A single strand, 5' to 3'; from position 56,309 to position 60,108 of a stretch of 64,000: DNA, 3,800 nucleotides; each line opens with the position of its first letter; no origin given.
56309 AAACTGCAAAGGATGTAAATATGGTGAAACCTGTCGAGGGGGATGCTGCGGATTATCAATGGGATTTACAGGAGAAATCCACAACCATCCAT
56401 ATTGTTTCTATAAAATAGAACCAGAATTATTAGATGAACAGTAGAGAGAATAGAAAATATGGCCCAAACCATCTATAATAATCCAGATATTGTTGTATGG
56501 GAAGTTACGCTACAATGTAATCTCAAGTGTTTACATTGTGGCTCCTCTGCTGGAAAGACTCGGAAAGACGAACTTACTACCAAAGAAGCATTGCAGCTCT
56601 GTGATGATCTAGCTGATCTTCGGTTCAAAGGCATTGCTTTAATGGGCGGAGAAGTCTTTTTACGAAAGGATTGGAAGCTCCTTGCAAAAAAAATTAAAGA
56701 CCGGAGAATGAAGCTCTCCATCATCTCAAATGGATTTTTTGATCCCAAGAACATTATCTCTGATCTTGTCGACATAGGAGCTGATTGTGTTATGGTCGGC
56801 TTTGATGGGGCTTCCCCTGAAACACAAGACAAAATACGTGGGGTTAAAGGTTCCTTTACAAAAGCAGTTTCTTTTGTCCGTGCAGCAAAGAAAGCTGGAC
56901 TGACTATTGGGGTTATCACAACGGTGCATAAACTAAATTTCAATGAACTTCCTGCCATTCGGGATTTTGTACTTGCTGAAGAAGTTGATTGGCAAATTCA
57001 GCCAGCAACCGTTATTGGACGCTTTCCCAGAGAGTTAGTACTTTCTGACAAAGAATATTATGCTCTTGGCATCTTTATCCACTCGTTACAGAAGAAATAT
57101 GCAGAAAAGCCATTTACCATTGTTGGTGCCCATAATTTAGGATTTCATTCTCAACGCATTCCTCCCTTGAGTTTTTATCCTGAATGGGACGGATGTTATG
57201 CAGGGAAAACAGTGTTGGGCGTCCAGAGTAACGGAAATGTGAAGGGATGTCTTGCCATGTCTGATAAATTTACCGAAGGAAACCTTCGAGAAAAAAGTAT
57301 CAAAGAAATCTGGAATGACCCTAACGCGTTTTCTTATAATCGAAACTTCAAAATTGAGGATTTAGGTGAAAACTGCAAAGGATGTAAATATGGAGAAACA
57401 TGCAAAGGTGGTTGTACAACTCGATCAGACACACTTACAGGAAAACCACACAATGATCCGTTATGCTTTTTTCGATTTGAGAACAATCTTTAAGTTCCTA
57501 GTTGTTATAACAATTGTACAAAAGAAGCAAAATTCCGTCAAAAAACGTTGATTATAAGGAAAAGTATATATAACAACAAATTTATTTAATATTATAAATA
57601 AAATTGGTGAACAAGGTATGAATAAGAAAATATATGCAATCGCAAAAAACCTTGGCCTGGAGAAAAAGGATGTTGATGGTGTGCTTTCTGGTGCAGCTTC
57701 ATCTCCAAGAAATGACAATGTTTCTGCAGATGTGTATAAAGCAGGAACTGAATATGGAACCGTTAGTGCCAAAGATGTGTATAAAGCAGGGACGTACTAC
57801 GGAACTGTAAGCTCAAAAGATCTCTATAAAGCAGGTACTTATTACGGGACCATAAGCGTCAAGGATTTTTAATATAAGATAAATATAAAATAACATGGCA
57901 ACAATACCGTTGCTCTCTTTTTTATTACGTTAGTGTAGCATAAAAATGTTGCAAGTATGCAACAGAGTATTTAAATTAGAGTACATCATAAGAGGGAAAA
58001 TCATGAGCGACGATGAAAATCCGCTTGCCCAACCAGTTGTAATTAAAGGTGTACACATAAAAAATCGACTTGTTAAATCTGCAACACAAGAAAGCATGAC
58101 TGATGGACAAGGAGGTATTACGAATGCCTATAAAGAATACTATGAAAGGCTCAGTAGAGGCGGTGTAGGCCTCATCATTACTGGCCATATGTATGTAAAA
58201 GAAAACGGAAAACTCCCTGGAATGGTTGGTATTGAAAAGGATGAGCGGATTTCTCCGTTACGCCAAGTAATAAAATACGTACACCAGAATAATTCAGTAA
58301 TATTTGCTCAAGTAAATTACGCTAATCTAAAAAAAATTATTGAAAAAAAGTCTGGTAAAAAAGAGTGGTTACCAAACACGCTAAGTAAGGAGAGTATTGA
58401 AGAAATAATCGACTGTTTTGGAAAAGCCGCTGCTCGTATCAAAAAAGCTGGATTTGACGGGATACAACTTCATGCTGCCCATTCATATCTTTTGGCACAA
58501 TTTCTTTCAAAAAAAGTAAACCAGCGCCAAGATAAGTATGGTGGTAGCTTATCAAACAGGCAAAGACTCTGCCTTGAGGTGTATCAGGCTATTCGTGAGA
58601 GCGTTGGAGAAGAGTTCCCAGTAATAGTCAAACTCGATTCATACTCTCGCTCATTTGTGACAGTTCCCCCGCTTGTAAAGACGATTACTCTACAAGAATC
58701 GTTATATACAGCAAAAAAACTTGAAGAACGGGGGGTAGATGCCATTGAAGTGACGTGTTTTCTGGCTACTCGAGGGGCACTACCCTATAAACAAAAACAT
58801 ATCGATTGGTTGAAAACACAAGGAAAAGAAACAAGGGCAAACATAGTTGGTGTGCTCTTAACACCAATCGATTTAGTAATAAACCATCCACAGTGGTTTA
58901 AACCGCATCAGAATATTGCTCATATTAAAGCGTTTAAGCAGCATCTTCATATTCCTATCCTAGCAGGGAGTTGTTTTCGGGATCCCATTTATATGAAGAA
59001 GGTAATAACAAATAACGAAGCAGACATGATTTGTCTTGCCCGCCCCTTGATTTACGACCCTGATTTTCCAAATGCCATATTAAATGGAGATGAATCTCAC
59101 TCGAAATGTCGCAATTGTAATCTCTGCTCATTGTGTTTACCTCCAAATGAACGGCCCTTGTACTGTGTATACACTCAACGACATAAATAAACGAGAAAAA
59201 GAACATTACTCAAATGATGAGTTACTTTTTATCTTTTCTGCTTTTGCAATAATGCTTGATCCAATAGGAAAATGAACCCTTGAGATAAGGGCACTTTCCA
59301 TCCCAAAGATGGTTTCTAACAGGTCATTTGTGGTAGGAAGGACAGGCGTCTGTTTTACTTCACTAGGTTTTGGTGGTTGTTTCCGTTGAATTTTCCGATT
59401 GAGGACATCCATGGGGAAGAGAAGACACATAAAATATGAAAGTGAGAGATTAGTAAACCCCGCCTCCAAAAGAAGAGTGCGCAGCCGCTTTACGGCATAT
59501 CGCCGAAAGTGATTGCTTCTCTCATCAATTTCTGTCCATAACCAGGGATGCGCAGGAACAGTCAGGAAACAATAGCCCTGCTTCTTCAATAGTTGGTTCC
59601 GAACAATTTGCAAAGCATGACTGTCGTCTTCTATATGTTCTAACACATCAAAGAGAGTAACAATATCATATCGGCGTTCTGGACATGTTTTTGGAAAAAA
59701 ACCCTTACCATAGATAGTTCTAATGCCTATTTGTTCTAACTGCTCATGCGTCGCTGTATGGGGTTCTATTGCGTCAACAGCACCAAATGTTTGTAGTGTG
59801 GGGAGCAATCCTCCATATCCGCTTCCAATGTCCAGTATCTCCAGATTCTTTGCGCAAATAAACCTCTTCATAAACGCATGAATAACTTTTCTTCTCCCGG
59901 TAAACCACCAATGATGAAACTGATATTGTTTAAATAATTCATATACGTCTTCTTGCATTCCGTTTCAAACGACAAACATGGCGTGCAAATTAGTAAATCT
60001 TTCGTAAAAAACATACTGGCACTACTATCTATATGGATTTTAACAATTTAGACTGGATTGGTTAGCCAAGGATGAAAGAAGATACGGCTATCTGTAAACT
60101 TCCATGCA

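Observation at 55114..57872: Precursor peptides carry 2 and 3 near-identical 15-aa modules, Cys-free and Tyr/Lys/Thr/Gly-rich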

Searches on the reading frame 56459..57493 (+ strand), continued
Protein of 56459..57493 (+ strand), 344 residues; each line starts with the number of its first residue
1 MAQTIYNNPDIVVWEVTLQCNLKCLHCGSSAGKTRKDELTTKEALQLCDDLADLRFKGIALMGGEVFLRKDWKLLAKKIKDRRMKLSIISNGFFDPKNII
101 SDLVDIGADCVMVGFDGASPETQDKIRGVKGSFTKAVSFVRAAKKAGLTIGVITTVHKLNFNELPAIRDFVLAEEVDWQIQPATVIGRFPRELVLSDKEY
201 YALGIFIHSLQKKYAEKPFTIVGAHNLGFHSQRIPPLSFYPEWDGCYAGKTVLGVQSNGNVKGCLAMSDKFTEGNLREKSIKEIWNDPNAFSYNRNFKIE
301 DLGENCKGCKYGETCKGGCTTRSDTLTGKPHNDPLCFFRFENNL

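Call 95: get_annotated_region(hit=H17, flank=300)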
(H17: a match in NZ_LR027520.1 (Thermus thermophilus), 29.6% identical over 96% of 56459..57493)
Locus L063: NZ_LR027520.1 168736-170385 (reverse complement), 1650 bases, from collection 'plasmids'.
description: Thermus thermophilus isolate TTHNAR1 plasmid 4, complete sequence
organism: Thermus thermophilus (NCBI taxid 274)
taxonomy: Bacteria; Deinococcota; Deinococci; Thermales; Thermaceae; Thermus; Thermus thermophilus
host: -; source: -; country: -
typing (MOB-suite, as given by PLSDB): non-mobilizable; replicon rep_cluster_1121
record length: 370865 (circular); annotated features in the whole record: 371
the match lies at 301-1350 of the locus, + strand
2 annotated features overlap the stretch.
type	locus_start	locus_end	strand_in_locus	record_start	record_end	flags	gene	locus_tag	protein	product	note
CDS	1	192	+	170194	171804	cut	-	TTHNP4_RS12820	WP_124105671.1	nitrite reductase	-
CDS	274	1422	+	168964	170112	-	-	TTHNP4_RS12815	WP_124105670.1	TIGR04053 family radical SAM/SPASM domain-containing protein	-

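Call 96: get_annotated_region(hit=H30, flank=1500)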
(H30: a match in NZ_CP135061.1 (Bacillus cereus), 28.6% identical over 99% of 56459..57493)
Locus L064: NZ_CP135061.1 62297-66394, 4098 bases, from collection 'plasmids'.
description: Bacillus cereus strain B126_1 plasmid unnamed1, complete sequence
organism: Bacillus cereus (NCBI taxid 1396)
taxonomy: Bacteria; Bacillota; Bacilli; Bacillales; Bacillaceae; Bacillus; Bacillus cereus
host: -; source: Plant,cell culture; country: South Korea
typing (MOB-suite, as given by PLSDB): non-mobilizable; replicon rep_cluster_164,rep_cluster_1751
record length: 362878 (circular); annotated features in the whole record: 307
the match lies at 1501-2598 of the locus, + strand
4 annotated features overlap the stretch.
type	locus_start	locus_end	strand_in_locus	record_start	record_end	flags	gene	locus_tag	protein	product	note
CDS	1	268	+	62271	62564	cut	-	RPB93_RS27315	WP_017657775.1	metalloregulator ArsR/SmtB family transcription factor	GO:0006355 - regulation of DNA-templated transcription [Evidence IEA]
CDS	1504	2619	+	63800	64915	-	-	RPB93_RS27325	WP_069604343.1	radical SAM protein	-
CDS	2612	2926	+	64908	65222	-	-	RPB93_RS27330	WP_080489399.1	hypothetical protein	-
CDS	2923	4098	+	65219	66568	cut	-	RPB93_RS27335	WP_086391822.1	MATE family efflux transporter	GO:0009410 - response to xenobiotic stimulus [Evidence IEA]; GO:0006855 - xenobiotic transmembrane transport [Evidence ...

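Call 97: get_annotated_region(hit=H1, flank=2500)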
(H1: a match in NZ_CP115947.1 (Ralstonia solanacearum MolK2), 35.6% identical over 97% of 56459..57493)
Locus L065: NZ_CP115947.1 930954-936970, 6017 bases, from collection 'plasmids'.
description: Ralstonia solanacearum MolK2 plasmid pmega, complete sequence
organism: Ralstonia solanacearum MolK2 (NCBI taxid 564065)
taxonomy: Bacteria; Pseudomonadota; Betaproteobacteria; Burkholderiales; Burkholderiaceae; Ralstonia; Ralstonia solanacearum; Ralstonia solanacearum MolK2
host: -; source: Musa sp.; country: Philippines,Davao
typing (MOB-suite, as given by PLSDB): non-mobilizable; replicon rep_cluster_2238; mating-pair formation MPF_T
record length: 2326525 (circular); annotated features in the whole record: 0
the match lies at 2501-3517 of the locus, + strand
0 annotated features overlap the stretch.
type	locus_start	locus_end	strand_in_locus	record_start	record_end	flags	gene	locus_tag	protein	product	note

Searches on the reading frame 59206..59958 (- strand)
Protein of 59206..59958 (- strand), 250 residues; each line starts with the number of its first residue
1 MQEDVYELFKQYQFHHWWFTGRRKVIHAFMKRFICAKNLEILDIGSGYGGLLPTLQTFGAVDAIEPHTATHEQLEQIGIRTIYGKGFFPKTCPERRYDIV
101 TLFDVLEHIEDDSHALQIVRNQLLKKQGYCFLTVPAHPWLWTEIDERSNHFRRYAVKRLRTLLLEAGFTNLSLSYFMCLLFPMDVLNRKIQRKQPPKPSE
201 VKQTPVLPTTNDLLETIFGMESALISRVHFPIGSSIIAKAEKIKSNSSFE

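Call 6: search_protein_families(library=pfam, proteins=[window:59206-59958:-], max_evalue=0.01)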
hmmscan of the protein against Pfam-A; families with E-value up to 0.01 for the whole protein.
window:59206-59958:- (250 aa): 5 families
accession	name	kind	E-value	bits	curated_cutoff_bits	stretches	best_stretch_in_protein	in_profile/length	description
PF13489.12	Methyltransf_23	-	1.7e-15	57.6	27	1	26-172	9-163/164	Methyltransferase domain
PF08242.18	Methyltransf_12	-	2.7e-05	25.3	30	1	42-129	1-97/98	Methyltransferase domain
PF08241.18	Methyltransf_11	-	8.8e-05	23.5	21.2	1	42-131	1-94/95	Methyltransferase domain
PF13847.12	Methyltransf_31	-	0.00067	19.8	27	0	93-149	71-127/145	Methyltransferase domain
PF13649.12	Methyltransf_25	-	0.0053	17.8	27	0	41-121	1-91/97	Methyltransferase domain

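Call 7: search_protein_families(library=ncbifam, proteins=[window:59206-59958:-], max_evalue=0.01)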
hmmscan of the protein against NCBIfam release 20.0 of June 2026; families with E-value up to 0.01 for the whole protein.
window:59206-59958:- (250 aa): 1 family
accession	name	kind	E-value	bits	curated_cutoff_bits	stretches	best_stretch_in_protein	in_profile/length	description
TIGR01983.1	UbiG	equivalog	2.6e-06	26.9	102.95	1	35-133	47-152/228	bifunctional 2-polyprenyl-6-hydroxyphenol methylase/3-demethylubiquinol 3-O-methyltransferase UbiG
